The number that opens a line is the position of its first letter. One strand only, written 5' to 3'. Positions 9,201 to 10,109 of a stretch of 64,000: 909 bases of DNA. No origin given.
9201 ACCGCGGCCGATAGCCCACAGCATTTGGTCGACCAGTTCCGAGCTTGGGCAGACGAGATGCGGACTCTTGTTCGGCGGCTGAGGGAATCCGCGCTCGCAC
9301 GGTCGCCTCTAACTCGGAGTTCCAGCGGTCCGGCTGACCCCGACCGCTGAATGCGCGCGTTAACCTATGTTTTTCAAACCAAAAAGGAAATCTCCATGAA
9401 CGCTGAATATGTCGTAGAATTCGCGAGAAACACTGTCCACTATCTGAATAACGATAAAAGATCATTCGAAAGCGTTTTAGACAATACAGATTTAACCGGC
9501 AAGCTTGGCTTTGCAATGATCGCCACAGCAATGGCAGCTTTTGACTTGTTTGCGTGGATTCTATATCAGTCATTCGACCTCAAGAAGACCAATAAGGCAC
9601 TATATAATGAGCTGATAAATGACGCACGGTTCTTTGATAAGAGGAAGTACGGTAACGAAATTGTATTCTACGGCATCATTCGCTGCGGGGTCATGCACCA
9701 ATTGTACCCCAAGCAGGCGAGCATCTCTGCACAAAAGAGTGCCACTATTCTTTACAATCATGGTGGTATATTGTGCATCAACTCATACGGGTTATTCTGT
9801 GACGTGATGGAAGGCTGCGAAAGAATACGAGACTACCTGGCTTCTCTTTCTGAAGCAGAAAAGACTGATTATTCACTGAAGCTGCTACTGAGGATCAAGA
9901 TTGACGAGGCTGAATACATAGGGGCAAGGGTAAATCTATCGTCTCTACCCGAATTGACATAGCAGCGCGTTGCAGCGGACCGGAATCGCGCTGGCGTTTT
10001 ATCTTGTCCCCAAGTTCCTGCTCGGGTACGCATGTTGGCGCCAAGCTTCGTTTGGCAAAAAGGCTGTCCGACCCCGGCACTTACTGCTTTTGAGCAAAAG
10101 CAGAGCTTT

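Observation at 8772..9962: Tandem pair of small Rx4H (HEPN-like) proteins with sharply different composition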

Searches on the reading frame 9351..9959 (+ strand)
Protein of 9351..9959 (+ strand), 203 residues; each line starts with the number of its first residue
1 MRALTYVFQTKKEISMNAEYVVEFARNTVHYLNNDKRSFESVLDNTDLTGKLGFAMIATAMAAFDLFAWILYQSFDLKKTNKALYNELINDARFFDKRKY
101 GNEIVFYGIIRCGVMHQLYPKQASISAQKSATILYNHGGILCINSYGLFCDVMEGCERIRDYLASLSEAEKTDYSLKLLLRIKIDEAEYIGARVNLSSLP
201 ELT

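Call 3: search_protein_families(library=pfam, proteins=[window:9351-9959:+], max_evalue=1)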
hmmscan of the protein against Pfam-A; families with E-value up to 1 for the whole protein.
window:9351-9959:+ (203 aa): 1 family
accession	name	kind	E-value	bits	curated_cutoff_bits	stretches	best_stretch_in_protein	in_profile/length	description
PF11214.13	Med2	-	0.11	13.1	26.8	1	2-49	15-64/100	Mediator complex subunit 2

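Call 4: search_protein_families(library=padloc, proteins=[window:9351-9959:+], max_evalue=1)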
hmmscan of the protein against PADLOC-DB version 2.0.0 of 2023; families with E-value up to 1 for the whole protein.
window:9351-9959:+ (203 aa): 0 families

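Call 5: search_protein_families(library=ncbifam, proteins=[window:9351-9959:+], max_evalue=1)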
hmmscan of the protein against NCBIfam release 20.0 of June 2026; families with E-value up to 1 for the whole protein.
window:9351-9959:+ (203 aa): 1 family
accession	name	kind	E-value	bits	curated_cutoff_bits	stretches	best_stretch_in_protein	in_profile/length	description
TIGR03981.2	SAM_quin_mod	hypoth_equivalog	0.039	12.8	340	1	31-117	205-285/411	His-Xaa-Ser system-associated MauG-like protein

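Call 7: search_solved_structures(query=window:9351-9959:+, max_evalue=10, show_alignments=2)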
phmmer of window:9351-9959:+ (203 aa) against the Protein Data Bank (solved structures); distinct sequences matched with E-value up to 10: 0.

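Call 9: search_protein_families(library=phrogs, proteins=[window:9351-9959:+], max_evalue=1)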
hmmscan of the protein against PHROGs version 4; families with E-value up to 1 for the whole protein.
window:9351-9959:+ (203 aa): 0 families

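Call 11: find_homologous_proteins(query=window:9351-9959:+)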
Query window:9351-9959:+ (203 aa): 45 proteins with E <= 0.001 among 157 candidates.
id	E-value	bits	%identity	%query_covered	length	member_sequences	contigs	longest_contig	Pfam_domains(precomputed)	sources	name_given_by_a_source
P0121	7.2e-120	416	100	93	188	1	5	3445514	-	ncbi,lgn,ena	ncbi:MAG: hypothetical protein WCF59_02065 [Desulfobaccales bacterium]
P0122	1.4e-95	337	81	92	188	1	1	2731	-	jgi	jgi:hypothetical protein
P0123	1.1e-81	291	71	92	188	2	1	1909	-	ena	-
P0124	4.0e-81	290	70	93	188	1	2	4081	-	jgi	-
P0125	1.1e-80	288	70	92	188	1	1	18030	-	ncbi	-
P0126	3.0e-80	287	68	93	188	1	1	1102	-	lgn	-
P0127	4.3e-80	286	69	93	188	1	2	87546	-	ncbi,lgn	-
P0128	8.7e-80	285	70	93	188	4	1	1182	-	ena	-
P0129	4.1e-79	283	70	93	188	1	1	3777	-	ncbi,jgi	-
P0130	8.9e-79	282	68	93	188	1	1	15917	-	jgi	jgi:hypothetical protein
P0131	6.1e-78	279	70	93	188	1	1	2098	-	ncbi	-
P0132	1.9e-77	278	69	93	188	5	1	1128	-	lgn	-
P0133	5.4e-77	276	68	92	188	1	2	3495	-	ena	-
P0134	8.4e-77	275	68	93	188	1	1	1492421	-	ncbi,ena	-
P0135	4.7e-76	273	68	92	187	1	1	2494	-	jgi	-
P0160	6.2e-49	185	46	92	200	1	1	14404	-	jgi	jgi:hypothetical protein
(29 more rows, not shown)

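Call 23: find_encoding_contigs(protein=P0134, flank=6000, max_places=3)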
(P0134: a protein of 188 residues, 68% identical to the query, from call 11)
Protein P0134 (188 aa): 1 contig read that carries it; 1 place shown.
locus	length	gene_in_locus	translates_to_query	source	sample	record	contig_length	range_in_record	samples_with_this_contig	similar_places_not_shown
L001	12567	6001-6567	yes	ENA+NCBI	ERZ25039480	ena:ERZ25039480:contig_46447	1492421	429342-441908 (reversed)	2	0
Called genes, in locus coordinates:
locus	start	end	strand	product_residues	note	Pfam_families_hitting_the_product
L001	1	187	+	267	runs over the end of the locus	-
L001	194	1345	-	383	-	PF00155:Aminotran_1_2, PF00266:Aminotran_5, PF01041:DegT_DnrJ_EryC1 (weak), PF01053:Cys_Met_Meta_PP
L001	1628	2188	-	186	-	-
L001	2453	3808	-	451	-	PF28560:PCD-like, PF02687:FtsX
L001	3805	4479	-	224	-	PF00005:ABC_tran, PF02463:SMC_N (faint), PF13304:AAA_21 (faint)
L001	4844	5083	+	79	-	-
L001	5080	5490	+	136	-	PF13470:PIN_3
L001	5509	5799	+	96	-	PF13560:HTH_31 (weak), PF01381:HTH_3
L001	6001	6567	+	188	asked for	-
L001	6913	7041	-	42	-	-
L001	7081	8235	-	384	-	PF01551:Peptidase_M23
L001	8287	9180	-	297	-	PF18075:FtsX_ECD, PF02687:FtsX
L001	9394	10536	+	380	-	PF12797:Fer4_2 (faint), PF12837:Fer4_6 (weak), PF13237:Fer4_10 (weak), PF14697:Fer4_21, PF00037:Fer4 (weak), PF12838:Fer4_7, PF13187:Fer4_9 (weak), PF00037:Fer4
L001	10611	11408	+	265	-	PF00106:adh_short, PF08659:KR, PF13561:adh_short_C2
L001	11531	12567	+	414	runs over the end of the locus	-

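Call 24: find_encoding_contigs(protein=P0127, flank=6000, max_places=3)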
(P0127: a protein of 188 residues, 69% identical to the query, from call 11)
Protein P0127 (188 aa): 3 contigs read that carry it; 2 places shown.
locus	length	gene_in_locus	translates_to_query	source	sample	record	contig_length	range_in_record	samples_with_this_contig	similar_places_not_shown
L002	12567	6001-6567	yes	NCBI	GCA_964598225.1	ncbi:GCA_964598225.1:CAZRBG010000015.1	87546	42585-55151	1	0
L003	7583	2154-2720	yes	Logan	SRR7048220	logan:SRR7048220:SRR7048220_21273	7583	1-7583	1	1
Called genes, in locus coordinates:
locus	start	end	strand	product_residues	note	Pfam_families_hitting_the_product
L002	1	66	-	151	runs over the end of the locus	PF07291:MauE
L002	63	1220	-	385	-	PF03412:Peptidase_C39 (weak), PF00581:Rhodanese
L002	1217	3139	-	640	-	PF17131:TP_0789-like (faint)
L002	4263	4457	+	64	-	PF01632:Ribosomal_L35p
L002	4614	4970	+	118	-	PF00453:Ribosomal_L20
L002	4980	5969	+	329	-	PF02912:Phe_tRNA-synt_N, PF01409:tRNA-synt_2d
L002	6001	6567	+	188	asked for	-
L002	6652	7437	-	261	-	PF03737:RraA-like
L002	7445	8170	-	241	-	PF06629:MipA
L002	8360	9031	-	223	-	PF00691:OmpA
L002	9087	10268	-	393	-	PF06750:A24_N_bact, PF01478:Peptidase_A24 (weak)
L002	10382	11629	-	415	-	PF00764:Arginosuc_synth, PF20979:Arginosuc_syn_C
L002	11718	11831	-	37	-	-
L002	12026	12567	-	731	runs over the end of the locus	-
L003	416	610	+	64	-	PF01632:Ribosomal_L35p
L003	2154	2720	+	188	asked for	-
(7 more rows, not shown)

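Call 28: predict_structure(alignment_id=A4)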
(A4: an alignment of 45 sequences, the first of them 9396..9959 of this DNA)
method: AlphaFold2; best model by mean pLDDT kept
length: 188 residues; sequences in the alignment: 45
mean_pLDDT: 93.6   pTM: 0.87
mean pLDDT of the five models: 93.6, 92.4, 91.6, 90.8, 89.8
residues with pLDDT >= 90: 154; 70-90: 34; 50-70: 0; < 50: 0
segments of 3 or more residues with pLDDT < 50: none
pLDDT, mean of each block of 10 residues (from residue 1): 96 98 96 91 95 97 95 98 95 89 81 96 94 98 99 98 94 81 86
secondary structure, 60 per line:
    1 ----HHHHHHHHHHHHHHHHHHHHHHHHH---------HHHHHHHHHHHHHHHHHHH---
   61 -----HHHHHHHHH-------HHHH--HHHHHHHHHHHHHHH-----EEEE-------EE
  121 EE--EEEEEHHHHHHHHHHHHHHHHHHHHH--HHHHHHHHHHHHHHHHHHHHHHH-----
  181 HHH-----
elements in order: H5-29 H39-57 H66-74 H82-85 H88-102 E108-111 E119-122 E125-129 H130-150 H153-175

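Call 32: find_encoding_contigs(protein=P0125, flank=6000, max_places=2)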
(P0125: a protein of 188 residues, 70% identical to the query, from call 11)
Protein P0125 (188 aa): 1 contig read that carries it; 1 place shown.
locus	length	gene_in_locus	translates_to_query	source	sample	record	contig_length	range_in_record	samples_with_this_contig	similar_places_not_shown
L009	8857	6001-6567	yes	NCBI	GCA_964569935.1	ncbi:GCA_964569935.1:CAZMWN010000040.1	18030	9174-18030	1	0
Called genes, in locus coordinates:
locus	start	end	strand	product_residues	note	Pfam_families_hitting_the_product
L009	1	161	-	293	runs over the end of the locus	PF12710:HAD (faint)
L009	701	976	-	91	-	-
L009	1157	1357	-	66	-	-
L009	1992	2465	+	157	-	PF13392:HNH_3, PF00847:AP2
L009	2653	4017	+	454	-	PF04608:PgpA, PF02673:BacA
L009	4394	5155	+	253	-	-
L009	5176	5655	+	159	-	-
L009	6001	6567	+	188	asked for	-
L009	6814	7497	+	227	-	-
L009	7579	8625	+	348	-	-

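Call 37: search_solved_structures(query=A4, max_evalue=10, show_alignments=3)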
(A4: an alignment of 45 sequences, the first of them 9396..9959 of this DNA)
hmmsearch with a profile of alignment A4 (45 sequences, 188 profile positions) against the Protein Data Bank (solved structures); distinct sequences matched with E-value up to 10: 0.

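Call 40: search_protein_families(library=pfam, alignment_id=A4, max_evalue=10)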
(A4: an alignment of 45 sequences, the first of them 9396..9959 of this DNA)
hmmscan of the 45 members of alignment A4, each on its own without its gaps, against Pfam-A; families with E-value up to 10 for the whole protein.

A. member 1, window:9396-9959:+ (188 aa): 0 families

B. families by the number of members that match (of 45 scanned): 14 families
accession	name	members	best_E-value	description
PF00085.26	Thioredoxin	4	0.01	Thioredoxin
PF24635.1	DUF7632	3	0.019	Domain of unknown function (DUF7632)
PF14788.12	EF-hand_10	3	0.019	EF hand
PF14297.12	Lin1244_N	1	0.0062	Lin1244/Lin1753-like, N-terminal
PF25381.1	PH_26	1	0.013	Fungal PH-like domain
PF00664.28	ABC_membrane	1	0.027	ABC transporter transmembrane region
PF07651.22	ANTH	1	0.052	ANTH domain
PF18825.6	LPD13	1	0.083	Large polyvalent protein-associated domain 13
PF14080.11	DUF4261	1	0.094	Domain of unknown function (DUF4261)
PF02978.25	SRP_SPB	1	0.11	Signal peptide binding domain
PF20512.3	PMI_typeI_hel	1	0.11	Phosphomannose isomerase type I, helical insertion domain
PF15448.11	NTS_2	1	0.13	N-terminal segments of P. falciparum erythrocyte membrane protein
PF17127.10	DUF5106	1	0.16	Domain of unknown function (DUF5106)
PF13015.12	PRKCSH_1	1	0.21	Glucosidase II beta subunit-like protein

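Call 48: find_related_loci(query=A4, collection=metagenome_contigs, flank=8000)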
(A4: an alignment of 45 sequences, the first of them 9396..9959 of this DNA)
Query A4 (188 aa) in metagenome_contigs; peptide patterns used: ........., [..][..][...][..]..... (x = any residue, [..] = any of these).
552 stretches matched a pattern; 5 encode a relative of the query (tblastn E <= 1e-3); 5 distinct loci.
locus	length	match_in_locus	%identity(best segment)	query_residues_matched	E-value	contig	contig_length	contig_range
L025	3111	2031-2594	70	1-188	7e-89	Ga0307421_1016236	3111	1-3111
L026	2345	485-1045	65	1-187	9e-83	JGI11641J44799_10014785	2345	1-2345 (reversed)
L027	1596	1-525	67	13-187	8e-82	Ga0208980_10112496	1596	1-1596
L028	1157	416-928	57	1-170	1e-69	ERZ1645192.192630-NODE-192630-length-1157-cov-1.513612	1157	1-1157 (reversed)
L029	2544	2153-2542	62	1-130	2e-48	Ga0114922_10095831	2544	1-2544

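Call 49: search_protein_representatives(alignment_id=A4)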
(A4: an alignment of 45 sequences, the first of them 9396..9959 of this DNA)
Query: 45 sequences, 188 profile positions. Proteins with E-value up to 0.001 (for the whole library): 74; up to 1e-10: 45; up to 1e-30: 16. The best 74 are listed.
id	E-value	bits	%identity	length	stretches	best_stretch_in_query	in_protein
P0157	7.7e-81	286.6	-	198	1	1-187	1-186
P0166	4.1e-63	228.8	-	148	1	41-186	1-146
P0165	2.2e-60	219.9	-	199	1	5-184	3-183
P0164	6.5e-59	215.1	-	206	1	3-187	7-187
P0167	1.3e-56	207.6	-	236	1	4-176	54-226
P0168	3.1e-53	196.6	-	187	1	5-187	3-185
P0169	5.1e-53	195.9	-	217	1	2-187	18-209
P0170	3.3e-46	173.7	-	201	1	9-184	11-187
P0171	8.3e-42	159.3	-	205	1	1-177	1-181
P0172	4.1e-40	153.8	-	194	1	8-187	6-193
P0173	5.9e-40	153.3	-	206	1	2-186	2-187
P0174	2.1e-39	151.5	-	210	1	5-174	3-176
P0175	9.8e-38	146.0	-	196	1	2-167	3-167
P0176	2.5e-37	144.7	-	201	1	15-186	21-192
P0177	6.8e-37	143.3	-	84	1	1-84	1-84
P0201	7.1e-13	65.0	-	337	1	15-185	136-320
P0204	3.5e-12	62.7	-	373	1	30-155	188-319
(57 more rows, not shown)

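Call 51: search_protein_families(library=pfam, alignment_id=A5, max_evalue=10)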
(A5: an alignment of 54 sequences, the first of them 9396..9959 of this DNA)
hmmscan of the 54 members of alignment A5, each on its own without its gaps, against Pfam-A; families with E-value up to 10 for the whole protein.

A. member 1, window:9396-9959:+ (188 aa): 0 families

B. families by the number of members that match (of 54 scanned): 26 families (the first 25 are shown)
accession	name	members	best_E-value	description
PF25656.1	DUF7945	1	0.00062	Domain of unknown function (DUF7945)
PF04722.18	Ssu72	1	0.0075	Ssu72-like protein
PF18747.7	HMUD2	1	0.018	5-hmdU DNA kinase 2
PF00664.28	ABC_membrane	1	0.027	ABC transporter transmembrane region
PF20307.4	divDNAB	1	0.033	Divergent DnaB-like ATPase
PF19486.4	DUF6022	1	0.042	Family of unknown function (DUF6022)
PF22765.1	DUF7010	1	0.047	Family of unknown function (DUF7010)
PF17987.7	PMT2_N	1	0.057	Phosphoethanolamine N-methyltransferase 2 N-terminal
PF06506.16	PrpR_N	1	0.07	Propionate catabolism activator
PF08349.16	DUF1722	1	0.078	Protein of unknown function (DUF1722)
PF17349.7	DUF5378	1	0.084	Family of unknown function (DUF5378)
PF14551.11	MCM_N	1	0.089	MCM N-terminal domain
PF19615.4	DUF6120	1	0.091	Family of unknown function (DUF6120)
PF20671.3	COG3_C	1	0.092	Conserved oligomeric Golgi complex subunit 3, C-terminal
PF20512.3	PMI_typeI_hel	1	0.11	Phosphomannose isomerase type I, helical insertion domain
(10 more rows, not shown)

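Call 60: find_encoding_contigs(protein=P0130, flank=6000, max_places=2)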
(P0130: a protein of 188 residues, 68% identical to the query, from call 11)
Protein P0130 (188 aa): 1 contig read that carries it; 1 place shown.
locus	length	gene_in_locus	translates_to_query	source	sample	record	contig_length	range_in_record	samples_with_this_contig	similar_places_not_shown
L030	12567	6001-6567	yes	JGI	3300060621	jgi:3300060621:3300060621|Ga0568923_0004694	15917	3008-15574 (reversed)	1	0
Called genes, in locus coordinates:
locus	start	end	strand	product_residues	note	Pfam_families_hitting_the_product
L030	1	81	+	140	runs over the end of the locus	?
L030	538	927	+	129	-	PF03625:DUF302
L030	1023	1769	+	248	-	PF13442:Cytochrome_CBB3, PF00034:Cytochrom_C, PF09851:SHOCT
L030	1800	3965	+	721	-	PF04945:YHS (weak), PF00122:E1-E2_ATPase, PF00702:Hydrolase, PF12710:HAD (weak)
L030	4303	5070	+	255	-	-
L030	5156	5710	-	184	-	PF02525:Flavodoxin_2, PF03358:FMN_red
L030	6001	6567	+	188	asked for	-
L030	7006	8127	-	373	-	PF02540:NAD_synthase (faint), PF03054:tRNA_Me_trans, PF20259:tRNA_Me_trans_M, PF20258:tRNA_Me_trans_C (weak)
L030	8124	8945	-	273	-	PF00899:ThiF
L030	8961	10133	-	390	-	PF04055:Radical_SAM, PF06968:BATS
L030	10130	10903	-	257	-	PF05690:ThiG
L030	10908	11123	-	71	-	PF02597:ThiS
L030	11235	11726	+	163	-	PF13298:LigD_N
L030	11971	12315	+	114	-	PF03551:PadR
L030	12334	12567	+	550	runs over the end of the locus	-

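Call 61: find_encoding_contigs(protein=P0160, flank=6000, max_places=2)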
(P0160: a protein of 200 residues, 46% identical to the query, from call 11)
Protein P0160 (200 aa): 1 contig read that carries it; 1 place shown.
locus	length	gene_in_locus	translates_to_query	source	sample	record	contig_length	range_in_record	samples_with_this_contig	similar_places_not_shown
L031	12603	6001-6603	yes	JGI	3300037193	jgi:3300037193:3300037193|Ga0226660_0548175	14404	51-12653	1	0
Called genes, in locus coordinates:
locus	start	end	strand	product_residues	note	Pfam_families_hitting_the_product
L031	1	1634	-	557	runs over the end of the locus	PF00732:GMC_oxred_N, PF00890:FAD_binding_2 (faint), PF05199:GMC_oxred_C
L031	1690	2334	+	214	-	PF13618:Gluconate_2-dh3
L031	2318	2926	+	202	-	PF06283:ThuA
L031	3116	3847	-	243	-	-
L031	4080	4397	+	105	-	PF00239:Resolvase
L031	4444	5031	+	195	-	PF07508:Recombinase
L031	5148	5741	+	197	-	-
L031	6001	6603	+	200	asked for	-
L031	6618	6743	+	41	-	-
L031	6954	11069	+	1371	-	-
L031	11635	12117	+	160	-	-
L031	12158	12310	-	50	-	-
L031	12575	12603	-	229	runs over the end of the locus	-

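Call 62: find_related_loci(query=A4, collection=viral_contigs, flank=8000)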
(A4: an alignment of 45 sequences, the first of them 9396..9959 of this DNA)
Query A4 (188 aa) in viral_contigs; peptide patterns used: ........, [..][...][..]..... (x = any residue, [..] = any of these).
172 stretches matched a pattern, but none encodes a relative of the query by tblastn (E <= 1e-3).

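Call 68: search_solved_structures(query=A5, max_evalue=10, show_alignments=3)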
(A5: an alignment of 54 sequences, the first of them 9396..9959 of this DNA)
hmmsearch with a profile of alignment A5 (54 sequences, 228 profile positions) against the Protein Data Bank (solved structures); distinct sequences matched with E-value up to 10: 6.
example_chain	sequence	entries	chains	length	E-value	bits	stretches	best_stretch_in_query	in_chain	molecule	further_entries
3uf5_A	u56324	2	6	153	0.007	19.2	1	149-198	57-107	Macrophage colony-stimulating factor 1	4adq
3ejj_A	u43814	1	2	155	0.0076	19.1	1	149-198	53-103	Colony stimulating factor-1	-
6pir_A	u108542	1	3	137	0.12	15.1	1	143-214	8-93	MavE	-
3jbn_S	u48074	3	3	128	1.1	12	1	17-47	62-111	40S ribosomal protein uS13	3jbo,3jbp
3j7a_S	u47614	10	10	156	1.1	12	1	17-47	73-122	40S ribosomal protein uS13 | 40S ribosomal protein S18 | 40S ribosomal protein S18, putative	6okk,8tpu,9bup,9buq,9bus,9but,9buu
7unh_A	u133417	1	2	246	1.9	11.2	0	22-102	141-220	SP2 designed chlorophyll dimer protein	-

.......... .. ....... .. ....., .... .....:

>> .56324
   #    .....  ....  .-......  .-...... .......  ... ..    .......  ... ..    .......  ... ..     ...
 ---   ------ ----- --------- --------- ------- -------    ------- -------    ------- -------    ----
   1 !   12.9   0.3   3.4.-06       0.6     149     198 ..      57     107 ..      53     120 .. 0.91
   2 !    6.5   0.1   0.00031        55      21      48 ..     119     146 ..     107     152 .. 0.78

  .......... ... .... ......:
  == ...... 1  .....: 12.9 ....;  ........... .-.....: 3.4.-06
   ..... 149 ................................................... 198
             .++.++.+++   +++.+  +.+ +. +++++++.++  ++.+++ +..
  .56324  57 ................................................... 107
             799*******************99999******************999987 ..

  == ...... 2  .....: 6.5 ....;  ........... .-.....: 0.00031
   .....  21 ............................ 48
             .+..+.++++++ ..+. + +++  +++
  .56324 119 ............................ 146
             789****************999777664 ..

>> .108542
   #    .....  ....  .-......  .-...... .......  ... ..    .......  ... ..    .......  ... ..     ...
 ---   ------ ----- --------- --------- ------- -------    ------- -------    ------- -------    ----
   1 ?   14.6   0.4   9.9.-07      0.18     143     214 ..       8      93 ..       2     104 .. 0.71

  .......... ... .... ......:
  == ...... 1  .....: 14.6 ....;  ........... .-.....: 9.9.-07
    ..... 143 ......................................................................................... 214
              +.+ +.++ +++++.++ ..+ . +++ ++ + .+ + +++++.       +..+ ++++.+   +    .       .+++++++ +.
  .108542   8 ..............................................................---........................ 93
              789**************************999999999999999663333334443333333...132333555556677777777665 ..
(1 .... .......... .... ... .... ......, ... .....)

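Call 71: find_encoding_contigs(protein=P0201, flank=5000, max_places=2)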
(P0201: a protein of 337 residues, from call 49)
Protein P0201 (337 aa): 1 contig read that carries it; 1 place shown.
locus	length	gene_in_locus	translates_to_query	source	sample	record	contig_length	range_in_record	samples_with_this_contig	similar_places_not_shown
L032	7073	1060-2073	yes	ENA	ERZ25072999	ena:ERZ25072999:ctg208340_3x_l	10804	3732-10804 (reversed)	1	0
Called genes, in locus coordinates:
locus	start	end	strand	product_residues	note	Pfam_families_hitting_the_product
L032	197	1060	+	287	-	-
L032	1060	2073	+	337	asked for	-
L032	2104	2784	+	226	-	-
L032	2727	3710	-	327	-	-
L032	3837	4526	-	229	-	PF00239:Resolvase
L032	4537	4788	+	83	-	PF02796:HTH_7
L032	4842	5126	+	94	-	-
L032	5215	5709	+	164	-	-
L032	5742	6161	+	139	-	-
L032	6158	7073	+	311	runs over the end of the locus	PF21068:ATPgraspMvdD (weak)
